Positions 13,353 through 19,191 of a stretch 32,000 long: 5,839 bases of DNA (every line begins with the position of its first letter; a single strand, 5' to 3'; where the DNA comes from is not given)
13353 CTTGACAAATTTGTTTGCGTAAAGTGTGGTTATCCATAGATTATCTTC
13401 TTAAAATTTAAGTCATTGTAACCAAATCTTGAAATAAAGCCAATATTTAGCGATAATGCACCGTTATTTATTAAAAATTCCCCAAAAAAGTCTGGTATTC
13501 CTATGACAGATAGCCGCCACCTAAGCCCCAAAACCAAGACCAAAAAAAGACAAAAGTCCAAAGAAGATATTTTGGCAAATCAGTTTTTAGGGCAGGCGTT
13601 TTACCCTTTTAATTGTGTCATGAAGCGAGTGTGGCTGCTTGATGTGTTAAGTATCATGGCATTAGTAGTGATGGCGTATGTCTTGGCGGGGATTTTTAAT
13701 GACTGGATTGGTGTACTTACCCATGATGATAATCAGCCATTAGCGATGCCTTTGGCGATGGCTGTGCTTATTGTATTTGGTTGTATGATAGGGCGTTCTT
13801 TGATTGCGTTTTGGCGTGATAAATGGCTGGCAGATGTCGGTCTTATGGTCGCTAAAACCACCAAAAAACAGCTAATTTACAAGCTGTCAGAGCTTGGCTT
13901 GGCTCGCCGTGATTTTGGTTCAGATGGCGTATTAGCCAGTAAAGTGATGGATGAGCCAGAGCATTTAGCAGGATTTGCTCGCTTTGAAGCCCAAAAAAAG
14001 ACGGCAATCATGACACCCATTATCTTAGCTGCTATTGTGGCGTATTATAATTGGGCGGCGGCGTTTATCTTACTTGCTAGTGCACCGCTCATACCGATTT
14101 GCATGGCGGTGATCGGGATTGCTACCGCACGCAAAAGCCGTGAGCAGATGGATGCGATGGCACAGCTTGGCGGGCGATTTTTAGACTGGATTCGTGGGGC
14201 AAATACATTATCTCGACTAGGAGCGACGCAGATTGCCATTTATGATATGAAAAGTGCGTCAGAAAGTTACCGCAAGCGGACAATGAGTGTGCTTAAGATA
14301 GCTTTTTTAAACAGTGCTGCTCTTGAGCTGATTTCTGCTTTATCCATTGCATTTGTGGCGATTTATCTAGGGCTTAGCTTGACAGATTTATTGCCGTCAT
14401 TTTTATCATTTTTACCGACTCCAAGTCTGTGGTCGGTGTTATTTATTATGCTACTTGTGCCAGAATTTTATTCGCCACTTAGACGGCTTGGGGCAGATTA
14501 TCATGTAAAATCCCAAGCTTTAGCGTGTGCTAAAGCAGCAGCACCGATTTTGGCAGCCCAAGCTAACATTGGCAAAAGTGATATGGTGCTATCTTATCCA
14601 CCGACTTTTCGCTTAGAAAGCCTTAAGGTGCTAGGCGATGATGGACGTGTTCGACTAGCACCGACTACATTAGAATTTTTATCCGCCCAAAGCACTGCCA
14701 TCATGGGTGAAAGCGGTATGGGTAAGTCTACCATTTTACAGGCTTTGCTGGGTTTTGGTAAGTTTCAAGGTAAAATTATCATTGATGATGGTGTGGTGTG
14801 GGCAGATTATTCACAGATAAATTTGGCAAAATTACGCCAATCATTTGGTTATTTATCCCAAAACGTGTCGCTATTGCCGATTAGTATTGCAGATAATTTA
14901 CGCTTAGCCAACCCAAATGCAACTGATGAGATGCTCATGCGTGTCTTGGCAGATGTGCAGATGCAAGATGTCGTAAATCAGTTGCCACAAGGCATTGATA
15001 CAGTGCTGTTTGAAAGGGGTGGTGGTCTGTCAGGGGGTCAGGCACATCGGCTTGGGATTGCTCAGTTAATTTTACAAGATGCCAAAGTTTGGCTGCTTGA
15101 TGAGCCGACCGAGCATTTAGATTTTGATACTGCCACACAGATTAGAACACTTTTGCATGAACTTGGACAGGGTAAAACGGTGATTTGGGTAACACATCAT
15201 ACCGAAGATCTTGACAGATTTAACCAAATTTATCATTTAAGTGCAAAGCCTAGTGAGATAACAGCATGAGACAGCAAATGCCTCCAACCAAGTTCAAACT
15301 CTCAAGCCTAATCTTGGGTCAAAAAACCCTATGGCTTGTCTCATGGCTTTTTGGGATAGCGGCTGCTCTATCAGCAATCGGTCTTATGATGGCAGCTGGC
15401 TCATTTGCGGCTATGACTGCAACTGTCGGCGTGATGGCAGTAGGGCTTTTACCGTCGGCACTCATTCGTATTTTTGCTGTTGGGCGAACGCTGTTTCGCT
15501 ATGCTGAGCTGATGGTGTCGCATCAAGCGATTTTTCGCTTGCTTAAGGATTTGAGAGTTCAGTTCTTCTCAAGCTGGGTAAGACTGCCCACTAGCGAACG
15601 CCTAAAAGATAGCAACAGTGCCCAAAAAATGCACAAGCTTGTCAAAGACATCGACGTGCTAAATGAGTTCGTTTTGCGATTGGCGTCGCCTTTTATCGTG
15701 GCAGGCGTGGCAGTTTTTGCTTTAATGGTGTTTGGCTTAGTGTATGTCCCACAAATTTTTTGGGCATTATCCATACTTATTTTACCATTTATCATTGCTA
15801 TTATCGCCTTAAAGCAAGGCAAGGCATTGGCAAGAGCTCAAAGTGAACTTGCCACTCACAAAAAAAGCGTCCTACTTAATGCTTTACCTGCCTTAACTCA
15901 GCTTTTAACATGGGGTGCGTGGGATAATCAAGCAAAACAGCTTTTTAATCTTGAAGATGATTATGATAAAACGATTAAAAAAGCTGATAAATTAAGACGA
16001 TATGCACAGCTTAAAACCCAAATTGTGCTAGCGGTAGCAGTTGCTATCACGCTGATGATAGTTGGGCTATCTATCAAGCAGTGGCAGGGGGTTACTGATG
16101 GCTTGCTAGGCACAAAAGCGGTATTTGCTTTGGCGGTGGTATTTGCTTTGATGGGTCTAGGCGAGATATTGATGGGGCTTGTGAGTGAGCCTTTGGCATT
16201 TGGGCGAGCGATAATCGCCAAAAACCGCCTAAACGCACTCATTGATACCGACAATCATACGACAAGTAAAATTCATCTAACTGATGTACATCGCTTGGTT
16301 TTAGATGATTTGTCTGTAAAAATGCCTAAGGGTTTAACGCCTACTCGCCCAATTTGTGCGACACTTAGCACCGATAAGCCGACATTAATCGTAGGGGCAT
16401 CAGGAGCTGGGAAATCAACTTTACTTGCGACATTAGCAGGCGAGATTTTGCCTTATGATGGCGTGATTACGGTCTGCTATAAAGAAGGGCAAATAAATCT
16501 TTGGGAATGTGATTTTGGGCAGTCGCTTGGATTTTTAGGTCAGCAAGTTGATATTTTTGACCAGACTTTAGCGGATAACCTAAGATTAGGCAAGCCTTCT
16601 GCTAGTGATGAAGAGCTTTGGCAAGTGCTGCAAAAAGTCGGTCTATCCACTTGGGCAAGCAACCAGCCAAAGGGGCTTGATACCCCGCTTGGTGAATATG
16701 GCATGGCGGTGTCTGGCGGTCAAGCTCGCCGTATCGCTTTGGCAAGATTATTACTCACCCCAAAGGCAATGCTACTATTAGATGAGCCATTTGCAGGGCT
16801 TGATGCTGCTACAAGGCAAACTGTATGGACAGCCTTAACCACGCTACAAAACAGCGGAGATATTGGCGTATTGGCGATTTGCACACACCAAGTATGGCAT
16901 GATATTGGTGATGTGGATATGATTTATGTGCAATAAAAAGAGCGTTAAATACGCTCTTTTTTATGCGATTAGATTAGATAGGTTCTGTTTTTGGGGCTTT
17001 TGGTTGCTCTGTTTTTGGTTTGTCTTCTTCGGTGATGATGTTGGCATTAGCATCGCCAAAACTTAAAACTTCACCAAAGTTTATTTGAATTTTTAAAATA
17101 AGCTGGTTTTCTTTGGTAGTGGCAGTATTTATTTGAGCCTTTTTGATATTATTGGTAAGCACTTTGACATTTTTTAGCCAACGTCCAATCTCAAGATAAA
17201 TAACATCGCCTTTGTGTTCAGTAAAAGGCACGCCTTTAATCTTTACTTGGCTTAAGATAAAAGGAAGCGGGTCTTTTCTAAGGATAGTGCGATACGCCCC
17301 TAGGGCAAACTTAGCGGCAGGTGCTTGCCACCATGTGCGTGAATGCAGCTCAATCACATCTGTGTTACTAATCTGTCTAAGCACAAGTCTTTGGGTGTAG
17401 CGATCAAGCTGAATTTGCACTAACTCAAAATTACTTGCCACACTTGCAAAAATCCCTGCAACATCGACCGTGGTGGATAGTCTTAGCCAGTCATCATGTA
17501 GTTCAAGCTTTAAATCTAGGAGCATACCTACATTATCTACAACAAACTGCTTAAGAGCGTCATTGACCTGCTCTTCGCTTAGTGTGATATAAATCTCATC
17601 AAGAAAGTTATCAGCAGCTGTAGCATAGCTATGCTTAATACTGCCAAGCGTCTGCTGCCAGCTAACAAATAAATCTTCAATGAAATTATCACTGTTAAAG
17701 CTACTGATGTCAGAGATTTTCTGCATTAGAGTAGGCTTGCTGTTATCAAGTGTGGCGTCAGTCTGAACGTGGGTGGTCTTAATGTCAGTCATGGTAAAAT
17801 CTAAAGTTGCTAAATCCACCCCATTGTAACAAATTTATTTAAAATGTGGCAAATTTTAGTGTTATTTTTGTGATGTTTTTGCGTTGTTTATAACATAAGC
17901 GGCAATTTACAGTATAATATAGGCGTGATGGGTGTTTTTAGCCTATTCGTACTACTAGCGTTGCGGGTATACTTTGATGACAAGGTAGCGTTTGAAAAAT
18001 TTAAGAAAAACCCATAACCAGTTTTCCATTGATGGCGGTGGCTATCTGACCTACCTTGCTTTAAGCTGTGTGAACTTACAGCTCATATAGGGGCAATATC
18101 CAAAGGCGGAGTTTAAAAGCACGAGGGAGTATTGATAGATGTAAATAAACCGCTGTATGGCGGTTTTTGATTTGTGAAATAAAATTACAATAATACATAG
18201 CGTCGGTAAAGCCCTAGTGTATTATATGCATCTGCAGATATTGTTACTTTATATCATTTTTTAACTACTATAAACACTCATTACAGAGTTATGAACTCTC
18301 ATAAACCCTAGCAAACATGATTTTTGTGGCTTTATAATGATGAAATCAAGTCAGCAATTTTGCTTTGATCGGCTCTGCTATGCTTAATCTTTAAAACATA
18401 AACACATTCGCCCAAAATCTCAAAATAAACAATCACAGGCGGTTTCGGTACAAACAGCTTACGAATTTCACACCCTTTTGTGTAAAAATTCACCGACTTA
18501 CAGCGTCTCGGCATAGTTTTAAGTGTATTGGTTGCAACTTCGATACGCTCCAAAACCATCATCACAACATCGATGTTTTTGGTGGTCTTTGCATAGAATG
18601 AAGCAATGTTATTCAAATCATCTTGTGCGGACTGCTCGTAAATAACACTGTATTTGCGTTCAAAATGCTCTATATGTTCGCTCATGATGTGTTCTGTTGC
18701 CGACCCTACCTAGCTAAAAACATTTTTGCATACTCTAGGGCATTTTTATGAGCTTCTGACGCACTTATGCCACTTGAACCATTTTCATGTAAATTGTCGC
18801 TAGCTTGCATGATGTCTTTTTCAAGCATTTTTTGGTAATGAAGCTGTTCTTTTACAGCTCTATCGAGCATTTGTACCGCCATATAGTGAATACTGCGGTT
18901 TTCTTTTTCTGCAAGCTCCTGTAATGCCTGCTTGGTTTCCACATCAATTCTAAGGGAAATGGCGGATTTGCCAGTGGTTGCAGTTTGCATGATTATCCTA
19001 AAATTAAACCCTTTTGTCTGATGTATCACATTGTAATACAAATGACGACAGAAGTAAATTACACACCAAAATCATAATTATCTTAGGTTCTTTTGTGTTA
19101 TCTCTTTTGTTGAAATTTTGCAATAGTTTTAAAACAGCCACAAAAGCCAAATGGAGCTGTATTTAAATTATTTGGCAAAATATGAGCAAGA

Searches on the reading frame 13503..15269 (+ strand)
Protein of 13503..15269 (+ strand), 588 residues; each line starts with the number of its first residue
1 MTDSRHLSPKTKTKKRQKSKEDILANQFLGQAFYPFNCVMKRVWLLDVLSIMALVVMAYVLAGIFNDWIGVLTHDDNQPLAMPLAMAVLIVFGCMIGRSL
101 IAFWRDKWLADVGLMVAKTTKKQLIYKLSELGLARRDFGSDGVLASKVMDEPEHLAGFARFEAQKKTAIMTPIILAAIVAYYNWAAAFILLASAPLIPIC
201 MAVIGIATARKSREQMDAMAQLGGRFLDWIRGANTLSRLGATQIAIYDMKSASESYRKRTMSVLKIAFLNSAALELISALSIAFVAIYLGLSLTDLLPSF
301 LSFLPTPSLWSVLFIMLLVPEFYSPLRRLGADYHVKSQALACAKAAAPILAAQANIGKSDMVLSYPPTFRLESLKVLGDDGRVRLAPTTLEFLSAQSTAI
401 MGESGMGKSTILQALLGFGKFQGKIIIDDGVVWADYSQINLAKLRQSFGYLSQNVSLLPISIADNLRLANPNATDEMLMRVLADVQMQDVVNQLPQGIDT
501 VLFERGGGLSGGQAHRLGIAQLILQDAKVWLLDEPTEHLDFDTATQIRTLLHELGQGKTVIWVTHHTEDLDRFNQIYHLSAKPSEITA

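Call 8: search_protein_families(library=pfam, proteins=[window:13503-15269:+], max_evalue=0.01)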
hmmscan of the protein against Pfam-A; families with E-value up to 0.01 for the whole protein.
window:13503-15269:+ (588 aa): 7 families
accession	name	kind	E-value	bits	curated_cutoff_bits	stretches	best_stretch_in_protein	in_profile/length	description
PF00005.33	ABC_tran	-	3.5e-23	83.1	25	1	389-536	5-136/137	ABC transporter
PF00664.28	ABC_membrane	-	5.8e-20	72.5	28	1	46-313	7-270/274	ABC transporter transmembrane region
PF02463.25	SMC_N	-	5.7e-06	26.4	40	1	393-582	22-214/220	RecF/RecN/SMC N terminal domain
PF13304.12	AAA_21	-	0.0002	22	27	0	519-567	248-300/304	AAA domain, putative AbiEii toxin, Type IV TA system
PF03193.22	RsgA_GTPase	-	0.00093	19.5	30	1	391-417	102-128/174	RsgA GTPase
PF13476.12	AAA_23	-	0.0017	19.5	27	1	388-415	13-39/201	AAA domain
PF13555.12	AAA_29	-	0.0018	18.4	27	1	391-415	18-42/61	P-loop containing region of AAA domain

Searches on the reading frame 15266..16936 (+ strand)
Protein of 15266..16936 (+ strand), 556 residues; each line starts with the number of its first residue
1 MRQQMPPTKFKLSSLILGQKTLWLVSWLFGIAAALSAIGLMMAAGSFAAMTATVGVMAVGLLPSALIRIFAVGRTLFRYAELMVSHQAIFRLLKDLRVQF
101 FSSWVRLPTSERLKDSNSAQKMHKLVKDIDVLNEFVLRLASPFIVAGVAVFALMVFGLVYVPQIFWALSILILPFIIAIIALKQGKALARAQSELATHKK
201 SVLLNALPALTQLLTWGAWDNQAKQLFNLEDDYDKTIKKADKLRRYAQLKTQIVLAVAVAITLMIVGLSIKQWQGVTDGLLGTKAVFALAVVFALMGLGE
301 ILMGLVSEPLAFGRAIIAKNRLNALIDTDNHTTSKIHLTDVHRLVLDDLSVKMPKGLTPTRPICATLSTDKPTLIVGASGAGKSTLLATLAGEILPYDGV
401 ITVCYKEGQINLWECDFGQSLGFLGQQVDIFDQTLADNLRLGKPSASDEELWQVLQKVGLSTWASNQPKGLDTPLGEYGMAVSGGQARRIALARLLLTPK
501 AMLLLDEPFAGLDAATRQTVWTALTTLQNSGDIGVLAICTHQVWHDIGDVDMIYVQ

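Call 8: search_protein_families(library=pfam, proteins=[window:15266-16936:+], max_evalue=0.01)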
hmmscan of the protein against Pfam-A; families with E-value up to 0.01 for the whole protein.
window:15266-16936:+ (556 aa): 8 families
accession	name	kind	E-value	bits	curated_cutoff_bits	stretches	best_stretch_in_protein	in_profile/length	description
PF00005.33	ABC_tran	-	1.5e-22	81.1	25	1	366-510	7-137/137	ABC transporter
PF00664.28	ABC_membrane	-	2.2e-06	28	28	1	32-289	7-268/274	ABC transporter transmembrane region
PF13304.12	AAA_21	-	0.001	19.7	27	0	373-390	2-19/304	AAA domain, putative AbiEii toxin, Type IV TA system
PF02463.25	SMC_N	-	0.0012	18.8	40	0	446-533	118-192/220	RecF/RecN/SMC N terminal domain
PF13555.12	AAA_29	-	0.0013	18.9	27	1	369-387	21-39/61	P-loop containing region of AAA domain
PF03193.22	RsgA_GTPase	-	0.0019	18.5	30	1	366-393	103-129/174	RsgA GTPase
PF13191.12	AAA_16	-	0.0081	17.1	32.6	0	373-468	27-104/167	AAA ATPase domain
PF13401.12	AAA_22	-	0.0081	16.9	27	0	369-403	4-39/130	AAA domain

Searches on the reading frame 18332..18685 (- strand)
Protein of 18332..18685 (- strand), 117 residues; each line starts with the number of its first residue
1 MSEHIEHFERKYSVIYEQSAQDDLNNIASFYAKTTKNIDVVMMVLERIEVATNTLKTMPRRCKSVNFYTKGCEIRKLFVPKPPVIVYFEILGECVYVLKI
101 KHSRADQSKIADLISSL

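Call 8: search_protein_families(library=pfam, proteins=[window:18332-18685:-], max_evalue=0.01)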
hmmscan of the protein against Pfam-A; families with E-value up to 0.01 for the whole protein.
window:18332-18685:- (117 aa): 1 family
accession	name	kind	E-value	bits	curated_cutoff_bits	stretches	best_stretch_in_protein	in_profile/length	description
PF05016.21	ParE_toxin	-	2.4e-06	28.5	23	1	14-105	1-87/89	ParE toxin of type II toxin-antitoxin system, parDE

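Call 75: search_protein_families(library=padloc, proteins=[window:18332-18685:-], max_evalue=0.1)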
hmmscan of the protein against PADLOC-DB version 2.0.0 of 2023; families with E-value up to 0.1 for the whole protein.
window:18332-18685:- (117 aa): 0 families

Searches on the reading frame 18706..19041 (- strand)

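Call 8: search_protein_families(library=pfam, proteins=[window:18706-19041:-], max_evalue=0.01)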
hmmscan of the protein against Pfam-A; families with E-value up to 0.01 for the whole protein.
window:18706-19041:- (111 aa): 2 families
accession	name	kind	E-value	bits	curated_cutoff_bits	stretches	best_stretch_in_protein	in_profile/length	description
PF01402.27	RHH_1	-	0.00058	20.2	20.5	1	28-54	2-28/39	Ribbon-helix-helix protein, copG family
PF25185.1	Tad3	-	0.0097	16.1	27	0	59-97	11-51/119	Type I Thoeris inhibitor Tad3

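Call 75: search_protein_families(library=padloc, proteins=[window:18706-19041:-], max_evalue=0.1)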
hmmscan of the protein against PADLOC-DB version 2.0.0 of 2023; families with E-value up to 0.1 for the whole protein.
window:18706-19041:- (111 aa): 0 families
